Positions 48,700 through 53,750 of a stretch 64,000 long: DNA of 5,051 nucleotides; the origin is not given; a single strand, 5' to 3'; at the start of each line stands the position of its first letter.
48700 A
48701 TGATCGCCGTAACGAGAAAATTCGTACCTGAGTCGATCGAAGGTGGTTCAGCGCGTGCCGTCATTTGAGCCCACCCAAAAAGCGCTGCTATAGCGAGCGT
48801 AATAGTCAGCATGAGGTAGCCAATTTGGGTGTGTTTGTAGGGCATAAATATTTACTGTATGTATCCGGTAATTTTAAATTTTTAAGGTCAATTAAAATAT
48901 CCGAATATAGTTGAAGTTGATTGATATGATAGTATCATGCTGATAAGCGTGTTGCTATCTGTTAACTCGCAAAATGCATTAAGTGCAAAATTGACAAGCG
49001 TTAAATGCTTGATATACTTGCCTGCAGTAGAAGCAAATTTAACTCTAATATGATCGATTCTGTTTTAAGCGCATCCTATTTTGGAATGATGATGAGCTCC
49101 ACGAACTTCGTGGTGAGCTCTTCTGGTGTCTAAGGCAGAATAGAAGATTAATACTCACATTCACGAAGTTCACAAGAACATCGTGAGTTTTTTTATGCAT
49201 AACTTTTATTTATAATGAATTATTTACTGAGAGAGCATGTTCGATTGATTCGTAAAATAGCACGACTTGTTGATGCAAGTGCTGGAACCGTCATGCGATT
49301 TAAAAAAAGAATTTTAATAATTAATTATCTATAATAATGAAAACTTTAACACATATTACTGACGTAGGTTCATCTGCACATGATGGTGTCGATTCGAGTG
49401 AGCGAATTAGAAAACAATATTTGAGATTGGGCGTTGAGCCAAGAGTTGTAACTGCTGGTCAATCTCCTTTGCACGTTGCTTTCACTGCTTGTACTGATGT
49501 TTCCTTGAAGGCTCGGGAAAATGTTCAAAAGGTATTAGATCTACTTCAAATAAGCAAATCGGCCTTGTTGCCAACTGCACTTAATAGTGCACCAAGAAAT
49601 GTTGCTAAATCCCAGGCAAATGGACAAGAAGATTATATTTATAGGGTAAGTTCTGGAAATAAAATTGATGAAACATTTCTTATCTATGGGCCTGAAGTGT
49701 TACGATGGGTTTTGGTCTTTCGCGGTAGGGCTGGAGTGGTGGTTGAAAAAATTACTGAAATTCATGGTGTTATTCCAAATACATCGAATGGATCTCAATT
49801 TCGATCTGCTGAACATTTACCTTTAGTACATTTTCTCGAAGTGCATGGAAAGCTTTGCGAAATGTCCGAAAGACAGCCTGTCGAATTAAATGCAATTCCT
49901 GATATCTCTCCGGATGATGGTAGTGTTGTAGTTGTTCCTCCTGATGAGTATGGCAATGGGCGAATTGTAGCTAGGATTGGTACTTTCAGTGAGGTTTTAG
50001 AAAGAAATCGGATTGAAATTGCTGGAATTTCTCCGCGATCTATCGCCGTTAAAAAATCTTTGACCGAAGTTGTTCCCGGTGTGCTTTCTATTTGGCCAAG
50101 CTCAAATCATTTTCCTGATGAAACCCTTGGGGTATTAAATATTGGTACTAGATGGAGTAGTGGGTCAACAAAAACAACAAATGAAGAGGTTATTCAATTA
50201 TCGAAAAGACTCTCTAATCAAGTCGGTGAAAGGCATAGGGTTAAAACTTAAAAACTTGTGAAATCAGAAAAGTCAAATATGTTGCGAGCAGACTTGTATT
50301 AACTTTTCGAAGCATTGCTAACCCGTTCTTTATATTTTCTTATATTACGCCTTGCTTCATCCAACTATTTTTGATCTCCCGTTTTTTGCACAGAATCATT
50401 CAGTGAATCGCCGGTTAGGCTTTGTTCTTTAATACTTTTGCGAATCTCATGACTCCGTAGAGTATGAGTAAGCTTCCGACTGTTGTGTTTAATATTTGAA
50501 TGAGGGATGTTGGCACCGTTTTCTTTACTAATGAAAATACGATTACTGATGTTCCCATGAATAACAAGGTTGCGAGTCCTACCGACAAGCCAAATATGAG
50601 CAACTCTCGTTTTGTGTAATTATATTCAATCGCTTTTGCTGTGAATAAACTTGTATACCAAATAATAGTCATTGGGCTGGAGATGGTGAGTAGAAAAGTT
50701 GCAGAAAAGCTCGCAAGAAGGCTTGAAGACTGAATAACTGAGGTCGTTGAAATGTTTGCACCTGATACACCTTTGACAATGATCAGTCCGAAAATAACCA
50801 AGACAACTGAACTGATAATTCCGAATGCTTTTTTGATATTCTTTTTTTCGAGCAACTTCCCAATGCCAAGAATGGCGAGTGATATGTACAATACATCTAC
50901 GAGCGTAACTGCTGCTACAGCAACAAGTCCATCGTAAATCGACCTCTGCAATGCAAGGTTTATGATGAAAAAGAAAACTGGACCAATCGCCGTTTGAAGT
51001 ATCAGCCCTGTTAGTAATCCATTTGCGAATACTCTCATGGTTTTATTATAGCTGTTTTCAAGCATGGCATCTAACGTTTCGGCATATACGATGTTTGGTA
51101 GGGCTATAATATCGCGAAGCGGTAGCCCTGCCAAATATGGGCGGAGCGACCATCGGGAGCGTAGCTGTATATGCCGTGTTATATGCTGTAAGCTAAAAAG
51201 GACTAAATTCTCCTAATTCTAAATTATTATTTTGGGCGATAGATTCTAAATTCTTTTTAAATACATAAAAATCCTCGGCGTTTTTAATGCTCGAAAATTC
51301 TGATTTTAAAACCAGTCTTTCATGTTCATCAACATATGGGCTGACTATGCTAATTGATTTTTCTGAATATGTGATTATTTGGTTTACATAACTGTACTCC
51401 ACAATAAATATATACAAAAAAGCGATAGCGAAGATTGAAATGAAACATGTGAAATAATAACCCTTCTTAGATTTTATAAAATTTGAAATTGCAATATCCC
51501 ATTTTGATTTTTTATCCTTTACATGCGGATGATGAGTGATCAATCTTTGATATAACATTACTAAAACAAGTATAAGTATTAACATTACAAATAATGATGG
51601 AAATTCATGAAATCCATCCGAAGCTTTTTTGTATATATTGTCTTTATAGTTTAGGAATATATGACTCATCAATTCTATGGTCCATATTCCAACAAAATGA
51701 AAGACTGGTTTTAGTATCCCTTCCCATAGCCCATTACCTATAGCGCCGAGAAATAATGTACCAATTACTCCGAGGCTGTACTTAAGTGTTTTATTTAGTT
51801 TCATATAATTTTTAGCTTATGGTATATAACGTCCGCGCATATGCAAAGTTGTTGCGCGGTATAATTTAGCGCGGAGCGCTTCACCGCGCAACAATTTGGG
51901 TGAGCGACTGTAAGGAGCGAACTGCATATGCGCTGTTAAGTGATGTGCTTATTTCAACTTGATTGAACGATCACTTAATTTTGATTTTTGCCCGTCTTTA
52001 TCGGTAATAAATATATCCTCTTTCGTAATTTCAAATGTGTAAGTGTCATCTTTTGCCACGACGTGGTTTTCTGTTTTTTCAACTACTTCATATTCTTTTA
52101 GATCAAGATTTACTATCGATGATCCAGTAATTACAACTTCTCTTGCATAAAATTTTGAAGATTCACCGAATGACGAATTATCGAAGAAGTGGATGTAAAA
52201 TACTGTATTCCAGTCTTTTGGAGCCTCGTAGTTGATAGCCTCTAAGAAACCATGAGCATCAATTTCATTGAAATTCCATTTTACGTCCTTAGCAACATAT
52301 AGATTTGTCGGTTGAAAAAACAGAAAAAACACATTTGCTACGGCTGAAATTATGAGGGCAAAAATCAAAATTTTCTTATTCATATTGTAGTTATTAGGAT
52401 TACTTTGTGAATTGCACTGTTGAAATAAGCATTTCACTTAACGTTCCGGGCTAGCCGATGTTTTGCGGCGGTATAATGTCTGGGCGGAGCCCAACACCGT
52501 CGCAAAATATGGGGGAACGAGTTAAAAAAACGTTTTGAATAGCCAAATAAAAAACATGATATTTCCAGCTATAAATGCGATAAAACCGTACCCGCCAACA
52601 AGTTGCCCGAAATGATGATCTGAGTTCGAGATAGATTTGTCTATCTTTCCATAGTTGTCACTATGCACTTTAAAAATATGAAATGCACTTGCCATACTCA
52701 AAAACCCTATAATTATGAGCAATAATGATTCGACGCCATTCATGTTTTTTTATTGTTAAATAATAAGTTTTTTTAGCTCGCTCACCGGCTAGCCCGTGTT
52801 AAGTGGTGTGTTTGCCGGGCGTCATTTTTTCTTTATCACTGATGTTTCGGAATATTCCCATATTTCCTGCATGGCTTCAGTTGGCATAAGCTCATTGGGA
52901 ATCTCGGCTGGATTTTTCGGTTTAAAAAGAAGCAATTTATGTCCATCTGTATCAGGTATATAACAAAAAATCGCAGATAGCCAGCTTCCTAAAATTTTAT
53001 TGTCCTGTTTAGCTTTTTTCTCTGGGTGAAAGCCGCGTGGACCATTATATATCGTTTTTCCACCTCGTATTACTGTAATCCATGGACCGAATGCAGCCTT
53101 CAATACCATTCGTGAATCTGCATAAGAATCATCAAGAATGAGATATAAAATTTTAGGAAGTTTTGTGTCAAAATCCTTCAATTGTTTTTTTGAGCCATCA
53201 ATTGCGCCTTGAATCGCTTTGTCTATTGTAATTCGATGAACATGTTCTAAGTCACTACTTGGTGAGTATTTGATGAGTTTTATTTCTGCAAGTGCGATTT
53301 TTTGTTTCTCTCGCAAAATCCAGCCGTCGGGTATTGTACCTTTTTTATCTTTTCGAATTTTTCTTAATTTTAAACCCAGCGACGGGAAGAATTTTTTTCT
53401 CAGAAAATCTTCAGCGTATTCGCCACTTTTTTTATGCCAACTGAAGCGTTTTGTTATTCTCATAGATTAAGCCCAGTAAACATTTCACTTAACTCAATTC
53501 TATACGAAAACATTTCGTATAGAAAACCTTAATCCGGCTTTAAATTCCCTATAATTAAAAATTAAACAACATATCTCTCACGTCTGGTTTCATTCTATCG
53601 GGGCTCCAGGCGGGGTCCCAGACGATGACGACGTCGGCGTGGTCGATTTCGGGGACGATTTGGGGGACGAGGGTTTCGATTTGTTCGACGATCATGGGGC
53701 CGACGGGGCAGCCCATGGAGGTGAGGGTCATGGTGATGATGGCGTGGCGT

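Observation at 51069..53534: Integron-like gene-cassette array: orphan ORFs separated by homologous attC-like nested palindromes, with no integrase in the window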

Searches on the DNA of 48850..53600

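Call 76: search_rna_families(source=window, start=48850, end=53600, threshold=evalue, max_evalue=1)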
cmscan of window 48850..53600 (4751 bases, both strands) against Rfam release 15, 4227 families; matches with E-value up to 1: 1.
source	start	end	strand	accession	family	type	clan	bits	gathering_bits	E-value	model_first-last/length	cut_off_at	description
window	52291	52386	-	RF02060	STnc410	Gene; sRNA;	-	20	50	0.44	1-158/158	no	Enterobacterial sRNA STnc410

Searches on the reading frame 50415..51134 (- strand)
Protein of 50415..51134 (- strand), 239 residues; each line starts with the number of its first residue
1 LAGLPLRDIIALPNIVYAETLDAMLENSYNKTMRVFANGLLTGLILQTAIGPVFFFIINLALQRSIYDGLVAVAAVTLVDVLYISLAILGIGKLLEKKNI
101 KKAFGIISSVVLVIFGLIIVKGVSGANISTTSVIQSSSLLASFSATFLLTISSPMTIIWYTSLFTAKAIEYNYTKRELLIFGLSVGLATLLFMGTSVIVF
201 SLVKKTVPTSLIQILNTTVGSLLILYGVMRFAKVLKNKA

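Call 11: search_protein_families(library=pfam, proteins=[window:50415-51134:-], max_evalue=0.01)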
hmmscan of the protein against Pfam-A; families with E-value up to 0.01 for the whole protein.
window:50415-51134:- (239 aa): 1 family
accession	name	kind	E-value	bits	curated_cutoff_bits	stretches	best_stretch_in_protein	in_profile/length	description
PF01810.24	LysE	-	1.1e-17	64.6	25.6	1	45-228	2-187/193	LysE type translocator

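Call 50: search_protein_families(library=ncbifam, proteins=[window:50415-51038:-], max_evalue=0.01)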
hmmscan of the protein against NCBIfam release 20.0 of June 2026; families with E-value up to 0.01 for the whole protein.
window:50415-51038:- (207 aa): 3 families
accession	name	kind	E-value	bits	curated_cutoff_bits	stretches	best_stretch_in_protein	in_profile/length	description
TIGR00949.1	2A76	subfamily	7.9e-11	42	183.95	1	19-196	3-183/185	homoserine/threonine efflux transporter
NF007591.0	PRK10229.1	equivalog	1.6e-08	34.5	288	1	12-196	13-200/206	threonine export protein RhtC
NF008201.0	PRK10958.1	equivalog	4.8e-05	23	165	1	17-196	23-205/212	leucine efflux protein LeuE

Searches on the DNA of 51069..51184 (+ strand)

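Call 47: build_rna_model(alignment_id=A1)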
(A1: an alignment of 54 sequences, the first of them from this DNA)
Model R1 built from alignment A1 (54 sequences, 148 columns); structure: RNAalifold consensus.
model positions 122; base pairs 33; branch points 1; effective number of sequences 2.95; information 0.59 bits per position. Calibrated on 0.2 Mb of random sequence (short: E-values are rough).
structure used (alignment columns):
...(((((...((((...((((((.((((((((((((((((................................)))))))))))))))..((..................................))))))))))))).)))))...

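Call 48: search_with_rna_model(model_id=R1, source=window, max_evalue=10, filters=off, show_alignments=4)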
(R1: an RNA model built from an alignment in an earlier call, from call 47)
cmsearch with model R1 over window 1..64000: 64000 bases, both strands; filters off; matches with E-value up to 10: 17.
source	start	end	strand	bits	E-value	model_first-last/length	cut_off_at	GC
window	51824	51941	+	113.8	2.4e-32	1-122/122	no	0.5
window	51069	51184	+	104.3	2e-29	1-122/122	no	0.49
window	52436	52585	+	46.6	9.6e-12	1-122/122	no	0.42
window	51824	51941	-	13.7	0.12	1-122/122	no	0.5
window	31921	32028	+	12.4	0.29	1-122/122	no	0.34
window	51091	51138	-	11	0.78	23-73/122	no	0.46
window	52436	52527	-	10.3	1.2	1-122/122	no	0.52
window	529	567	+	10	1.5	1-122/122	no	0.49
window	52128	52201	-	9.9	1.6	1-122/122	no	0.3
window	49412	49474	+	9.6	2.1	1-122/122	no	0.43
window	35694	35723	-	9.1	3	1-122/122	no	0.47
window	27246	27266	+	8.7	3.7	1-122/122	no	0.38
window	29630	29672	+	8.6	4.1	1-122/122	no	0.37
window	48396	48517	-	8.2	5.6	1-122/122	no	0.42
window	15260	15344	+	8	6.4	1-122/122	no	0.48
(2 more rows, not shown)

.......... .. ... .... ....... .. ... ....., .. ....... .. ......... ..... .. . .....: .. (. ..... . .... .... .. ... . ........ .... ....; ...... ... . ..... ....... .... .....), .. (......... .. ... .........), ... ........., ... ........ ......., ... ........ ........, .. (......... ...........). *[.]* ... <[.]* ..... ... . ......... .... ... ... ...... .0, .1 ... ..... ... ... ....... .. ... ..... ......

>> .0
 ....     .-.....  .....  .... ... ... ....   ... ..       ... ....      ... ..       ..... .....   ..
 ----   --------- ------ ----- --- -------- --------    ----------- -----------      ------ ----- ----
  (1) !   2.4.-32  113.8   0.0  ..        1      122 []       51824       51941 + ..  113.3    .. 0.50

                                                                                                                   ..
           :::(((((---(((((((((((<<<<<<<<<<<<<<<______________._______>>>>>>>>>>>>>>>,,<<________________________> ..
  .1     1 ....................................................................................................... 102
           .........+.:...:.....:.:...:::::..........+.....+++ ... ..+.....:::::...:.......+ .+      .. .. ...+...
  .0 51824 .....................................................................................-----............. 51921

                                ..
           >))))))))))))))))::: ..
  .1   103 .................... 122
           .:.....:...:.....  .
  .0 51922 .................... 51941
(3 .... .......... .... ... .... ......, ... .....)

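Call 69: search_with_rna_model(model_id=R1, sources=[L122, L123, L125], max_evalue=1, filters=off)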
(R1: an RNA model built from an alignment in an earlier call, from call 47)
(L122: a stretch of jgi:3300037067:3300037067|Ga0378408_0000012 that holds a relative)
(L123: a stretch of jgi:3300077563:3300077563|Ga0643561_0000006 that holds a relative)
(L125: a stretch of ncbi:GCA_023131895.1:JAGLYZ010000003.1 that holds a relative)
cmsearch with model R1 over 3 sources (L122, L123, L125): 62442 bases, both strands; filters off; matches with E-value up to 1: 7.
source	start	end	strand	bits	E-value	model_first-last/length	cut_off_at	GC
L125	9236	9326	+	56.3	1e-14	1-122/122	no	0.38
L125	7099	7199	+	49.6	1.1e-12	1-122/122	no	0.47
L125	4860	4941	+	47.5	4.8e-12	1-122/122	no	0.43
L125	6203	6280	+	47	6.7e-12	1-122/122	no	0.45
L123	9208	9289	+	13.9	0.099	1-122/122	no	0.43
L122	9403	9572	+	10.7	0.9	17-109/122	no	0.34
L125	20591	20632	-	10.6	0.96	1-122/122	no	0.26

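Call 82: search_with_rna_model(model_id=R1, sources=[L127, L128], max_evalue=1, filters=off)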
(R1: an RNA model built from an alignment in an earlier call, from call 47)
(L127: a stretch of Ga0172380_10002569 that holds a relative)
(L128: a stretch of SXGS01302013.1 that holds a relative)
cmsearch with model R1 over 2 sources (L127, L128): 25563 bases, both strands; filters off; matches with E-value up to 1: 4.
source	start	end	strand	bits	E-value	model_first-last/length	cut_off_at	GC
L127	2613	2729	-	104.1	9e-30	1-122/122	no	0.51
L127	6847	6965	-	92.2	4.1e-26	1-122/122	no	0.53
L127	6897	6943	+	14.6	0.024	23-73/122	no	0.53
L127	6723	6810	+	10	0.6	1-122/122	no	0.33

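Call 94: search_with_rna_model(model_id=R1, sources=[L130, L131, L132], max_evalue=1, filters=off)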
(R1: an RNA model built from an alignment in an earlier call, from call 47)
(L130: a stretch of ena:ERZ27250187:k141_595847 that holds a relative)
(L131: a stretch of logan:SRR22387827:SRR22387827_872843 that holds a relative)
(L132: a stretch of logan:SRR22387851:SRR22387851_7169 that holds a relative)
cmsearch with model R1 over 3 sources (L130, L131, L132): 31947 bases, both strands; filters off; matches with E-value up to 1: 5.
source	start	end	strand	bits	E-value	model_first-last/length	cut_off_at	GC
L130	3170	3295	-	88.2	8.4e-25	1-122/122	no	0.52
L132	4920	4952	+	14.3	0.038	1-122/122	no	0.39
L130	3226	3273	+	12.4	0.14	23-73/122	no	0.42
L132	10209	10249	-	11.6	0.25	1-122/122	no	0.24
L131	2711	2750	-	10.4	0.57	1-122/122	no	0.43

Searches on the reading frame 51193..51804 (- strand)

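Call 11: search_protein_families(library=pfam, proteins=[window:51193-51804:-], max_evalue=0.01)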
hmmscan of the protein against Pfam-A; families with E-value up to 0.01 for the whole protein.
window:51193-51804:- (203 aa): 0 families

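Call 49: search_protein_families(library=padloc, proteins=[window:51193-51804:-], max_evalue=0.01)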
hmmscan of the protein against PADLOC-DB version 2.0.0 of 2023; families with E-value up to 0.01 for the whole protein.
window:51193-51804:- (203 aa): 0 families

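Call 50: search_protein_families(library=ncbifam, proteins=[window:51193-51804:-], max_evalue=0.01)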
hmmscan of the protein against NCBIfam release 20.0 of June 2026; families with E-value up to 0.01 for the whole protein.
window:51193-51804:- (203 aa): 1 family
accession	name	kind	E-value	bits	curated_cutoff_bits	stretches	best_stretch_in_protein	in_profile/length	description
TIGR04370.1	glyco_rpt_poly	subfamily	0.0044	16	40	1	30-145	8-120/396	oligosaccharide repeat unit polymerase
